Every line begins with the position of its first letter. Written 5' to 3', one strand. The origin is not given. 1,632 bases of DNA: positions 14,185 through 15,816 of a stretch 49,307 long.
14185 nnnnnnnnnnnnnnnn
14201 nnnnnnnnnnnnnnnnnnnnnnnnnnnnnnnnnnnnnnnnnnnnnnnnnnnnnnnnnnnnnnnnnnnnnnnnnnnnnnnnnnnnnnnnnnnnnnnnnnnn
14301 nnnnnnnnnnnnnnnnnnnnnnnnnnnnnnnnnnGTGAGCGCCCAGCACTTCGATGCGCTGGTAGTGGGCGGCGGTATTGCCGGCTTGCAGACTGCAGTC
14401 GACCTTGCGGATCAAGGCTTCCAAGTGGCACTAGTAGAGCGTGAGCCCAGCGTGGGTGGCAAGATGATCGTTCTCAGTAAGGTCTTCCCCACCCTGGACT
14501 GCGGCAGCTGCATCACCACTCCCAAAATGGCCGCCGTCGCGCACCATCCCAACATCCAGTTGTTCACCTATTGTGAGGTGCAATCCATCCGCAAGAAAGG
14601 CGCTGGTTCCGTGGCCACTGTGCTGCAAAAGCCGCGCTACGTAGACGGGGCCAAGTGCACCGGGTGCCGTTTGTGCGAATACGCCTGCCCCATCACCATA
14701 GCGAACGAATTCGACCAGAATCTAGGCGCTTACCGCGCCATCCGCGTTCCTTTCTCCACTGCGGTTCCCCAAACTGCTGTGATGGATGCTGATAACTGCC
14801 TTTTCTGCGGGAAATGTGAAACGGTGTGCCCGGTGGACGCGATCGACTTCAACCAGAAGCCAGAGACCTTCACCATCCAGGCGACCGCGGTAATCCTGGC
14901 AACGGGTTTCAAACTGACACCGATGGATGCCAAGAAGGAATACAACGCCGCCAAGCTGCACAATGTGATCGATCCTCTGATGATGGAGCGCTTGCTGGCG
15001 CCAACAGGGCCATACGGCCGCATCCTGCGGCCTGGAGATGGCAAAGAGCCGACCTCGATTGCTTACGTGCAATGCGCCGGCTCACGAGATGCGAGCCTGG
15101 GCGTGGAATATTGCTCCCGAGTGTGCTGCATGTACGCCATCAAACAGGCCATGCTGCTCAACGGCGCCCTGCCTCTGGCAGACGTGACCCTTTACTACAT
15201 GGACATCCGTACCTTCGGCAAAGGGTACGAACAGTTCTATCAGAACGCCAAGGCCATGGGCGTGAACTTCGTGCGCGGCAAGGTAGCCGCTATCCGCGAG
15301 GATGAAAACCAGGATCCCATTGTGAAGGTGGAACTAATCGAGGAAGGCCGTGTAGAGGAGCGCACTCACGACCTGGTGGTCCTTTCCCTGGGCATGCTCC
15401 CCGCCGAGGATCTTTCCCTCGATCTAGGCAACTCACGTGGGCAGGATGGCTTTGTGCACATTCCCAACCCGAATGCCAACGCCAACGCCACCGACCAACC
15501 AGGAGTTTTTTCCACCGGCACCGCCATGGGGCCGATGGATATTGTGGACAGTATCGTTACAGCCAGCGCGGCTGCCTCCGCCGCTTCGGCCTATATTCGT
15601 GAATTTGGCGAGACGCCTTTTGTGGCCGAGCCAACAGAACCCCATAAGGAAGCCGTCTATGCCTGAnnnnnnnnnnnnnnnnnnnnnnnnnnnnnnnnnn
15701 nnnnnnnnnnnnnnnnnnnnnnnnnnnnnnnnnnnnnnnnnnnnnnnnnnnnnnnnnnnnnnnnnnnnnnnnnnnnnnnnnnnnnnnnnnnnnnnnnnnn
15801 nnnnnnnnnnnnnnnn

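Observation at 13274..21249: Qmo-type membrane redox complex embedded in a TusA/DsrE/YeeE sulfur-carrier operon, with no AprAB, Sat or HdrB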

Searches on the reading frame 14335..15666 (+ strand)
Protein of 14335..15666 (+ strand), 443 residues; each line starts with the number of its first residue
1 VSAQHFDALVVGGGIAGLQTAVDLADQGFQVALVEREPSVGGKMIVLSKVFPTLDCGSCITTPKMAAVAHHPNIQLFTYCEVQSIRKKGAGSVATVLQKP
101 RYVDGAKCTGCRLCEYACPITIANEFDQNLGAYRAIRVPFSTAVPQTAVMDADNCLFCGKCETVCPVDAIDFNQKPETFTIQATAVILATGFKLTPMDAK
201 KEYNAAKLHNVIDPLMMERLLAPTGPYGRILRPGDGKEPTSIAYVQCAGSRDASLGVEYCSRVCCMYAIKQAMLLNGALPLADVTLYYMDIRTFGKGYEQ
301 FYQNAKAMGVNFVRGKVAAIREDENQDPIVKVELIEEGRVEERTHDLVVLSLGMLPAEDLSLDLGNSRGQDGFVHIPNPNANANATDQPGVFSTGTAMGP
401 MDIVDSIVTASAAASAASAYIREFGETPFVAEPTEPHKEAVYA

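Call 3: search_protein_families(library=pfam, proteins=[window:14335-15666:+], max_evalue=0.01)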
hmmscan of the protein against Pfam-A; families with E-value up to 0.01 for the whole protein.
window:14335-15666:+ (443 aa): 27 families (the best 25 are shown)
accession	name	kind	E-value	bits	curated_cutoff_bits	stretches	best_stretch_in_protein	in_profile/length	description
PF01266.30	DAO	-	5.6e-13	49.6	27.9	1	7-41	1-35/353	FAD dependent oxidoreductase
PF07992.20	Pyr_redox_2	-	1.7e-12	47.8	26.1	1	7-411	2-288/291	Pyridine nucleotide-disulphide oxidoreductase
PF12838.12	Fer4_7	-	7.9e-09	36.3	27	1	107-169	1-52/52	4Fe-4S dicluster domain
PF00890.30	FAD_binding_2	-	1.4e-08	34.8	20.4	1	7-43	1-37/414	FAD binding domain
PF00037.32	Fer4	-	4.9e-08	32.9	21.1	2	149-171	2-24/24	4Fe-4S binding domain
PF13187.11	Fer4_9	-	9.8e-08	32.3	27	1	107-170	1-52/52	4Fe-4S dicluster domain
PF13450.12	NAD_binding_8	-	1.5e-07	32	21.9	1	10-44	1-35/68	NAD(P)-binding Rossmann-like domain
PF13183.11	Fer4_8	-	4.4e-07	30.8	27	1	107-168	4-67/68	4Fe-4S dicluster domain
PF12831.13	FAD_oxidored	-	5e-07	29.8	27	1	7-44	1-38/416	FAD dependent oxidoreductase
PF12837.12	Fer4_6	-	7.4e-07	29.3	25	2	148-170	2-24/24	4Fe-4S binding domain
PF14697.11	Fer4_21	-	3.6e-06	27.5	35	1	148-174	1-30/59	4Fe-4S dicluster domain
PF13534.11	Fer4_17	-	6.8e-06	27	22.2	1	107-168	1-59/61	4Fe-4S dicluster domain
PF13237.11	Fer4_10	-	2.4e-05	24.6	25.5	1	149-171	3-27/53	4Fe-4S dicluster domain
PF25160.1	LdpA_Fe-S-bd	-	3e-05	24.2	27.6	1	142-172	16-45/49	LdpA Fe-S cluster-binding domain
PF03486.20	HI0933_like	-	3.7e-05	23.7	50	1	7-45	2-40/244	HI0933-like protein Rossmann domain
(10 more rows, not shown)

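Call 4: search_protein_families(library=ncbifam, proteins=[window:14335-15666:+], max_evalue=0.01)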
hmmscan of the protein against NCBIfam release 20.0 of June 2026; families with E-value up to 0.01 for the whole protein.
window:14335-15666:+ (443 aa): 162 families (the best 25 are shown)
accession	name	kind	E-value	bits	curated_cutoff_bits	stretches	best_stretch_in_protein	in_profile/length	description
NF040770.1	hetero_SS_HdrA2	exception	9.8e-140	467.1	1100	1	7-421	141-560/777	CoB-CoM heterodisulfide reductase HdrA2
NF041778.1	hetero_SS_HdrA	equivalog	6.9e-99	331.7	1400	1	7-422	144-571/771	ferredoxin:CoB-CoM heterodisulfide reductase subunit HdrA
NF041891.1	hdrA_Methbact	equivalog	4.5e-97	326.1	1300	1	8-432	136-568/762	ferredoxin:CoB-CoM heterodisulfide reductase subunit HdrA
NF009410.0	PRK12771.1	subfamily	3.2e-12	45.8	516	2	9-44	142-177/566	NAD(P)-binding protein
NF042909.1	FMH_DH_FwdF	exception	1.5e-09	37.4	375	1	88-174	160-246/336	tungsten-dependent formylmethanofuran dehydrogenase subunit FwdF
NF045637.1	carotdesatCrtDProt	equivalog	1.5e-09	37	580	1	9-62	2-55/485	1-hydroxycarotenoid 3,4-desaturase CrtD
TIGR02734.1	crtI_fam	subfamily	3.9e-09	35.7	238.1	1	8-66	1-60/504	phytoene desaturase family protein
TIGR03467.1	HpnE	equivalog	4.6e-09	36.1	283.05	1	9-47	2-40/430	hydroxysqualene dehydroxylase HpnE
TIGR01971.1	NuoI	subfamily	1.5e-08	34.3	113.05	1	105-182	41-110/121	NADH-quinone oxidoreductase, chain I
TIGR02512.1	FeFe_hydrog_A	subfamily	4.7e-08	32.3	405.95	1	103-174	4-71/375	[FeFe] hydrogenase, group A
TIGR03997.1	mycofact_OYE_2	equivalog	8.3e-08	31.1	793.15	1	8-87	382-461/645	mycofactocin system FadH/OYE family oxidoreductase 2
TIGR04105.1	FeFe_hydrog_B1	subfamily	8.6e-08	31.3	450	2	95-171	131-206/462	monomeric [FeFe] hydrogenase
NF005560.0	PRK07233.1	equivalog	1.3e-07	30.8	252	1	9-44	4-39/435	hypothetical protein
NF009409.0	PRK12770.1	subfamily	2.5e-07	30.1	343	0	303-423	239-352/360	putative glutamate synthase subunit beta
NF004537.0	PRK05888.1-3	equivalog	2.9e-07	30.2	163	1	100-199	61-159/204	NADH-quinone oxidoreductase subunit NuoI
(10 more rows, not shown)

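Call 30: search_solved_structures(query=window:14335-15666:+, max_evalue=0.00001)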
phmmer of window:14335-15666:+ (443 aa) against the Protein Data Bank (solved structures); distinct sequences matched with E-value up to 0.00001: 9.
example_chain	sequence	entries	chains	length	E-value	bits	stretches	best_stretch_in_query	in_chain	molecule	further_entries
5odc_A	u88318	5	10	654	9e-113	380.5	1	8-421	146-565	Heterodisulfide reductase, subunit A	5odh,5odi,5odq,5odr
8rvv_A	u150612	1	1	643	1.9e-111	376.1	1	7-418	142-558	H(2):CoB-CoM heterodisulfide,ferredoxin reductase subunit A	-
8rvu_a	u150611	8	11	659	2.1e-111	376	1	7-418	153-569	H(2):CoB-CoM heterodisulfide,ferredoxin reductase subunit A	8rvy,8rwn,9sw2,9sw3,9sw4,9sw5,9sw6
9sfi_A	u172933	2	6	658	9.2e-110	370.5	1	8-418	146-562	CoB--CoM heterodisulfide reductase iron-sulfur subunit A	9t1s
7bkb_A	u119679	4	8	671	4.1e-96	325.6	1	7-426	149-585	CoB--CoM heterodisulfide reductase iron-sulfur subunit A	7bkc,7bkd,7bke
6tjr_A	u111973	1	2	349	1.5e-34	122.8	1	177-419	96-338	Fumarate reductase/succinate dehydrogenase flavoprotein domain protein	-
9sw6_H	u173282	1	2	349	2.1e-16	62.9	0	150-175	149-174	Tungsten formylmethanofuran dehydrogenase, subunit F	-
5t5i_F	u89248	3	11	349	6.2e-16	61.4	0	149-177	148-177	Tungsten formylmethanofuran dehydrogenase subunit fwdF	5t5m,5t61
9sfi_T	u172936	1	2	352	2.9e-10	42.7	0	104-174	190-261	4Fe-4S ferredoxin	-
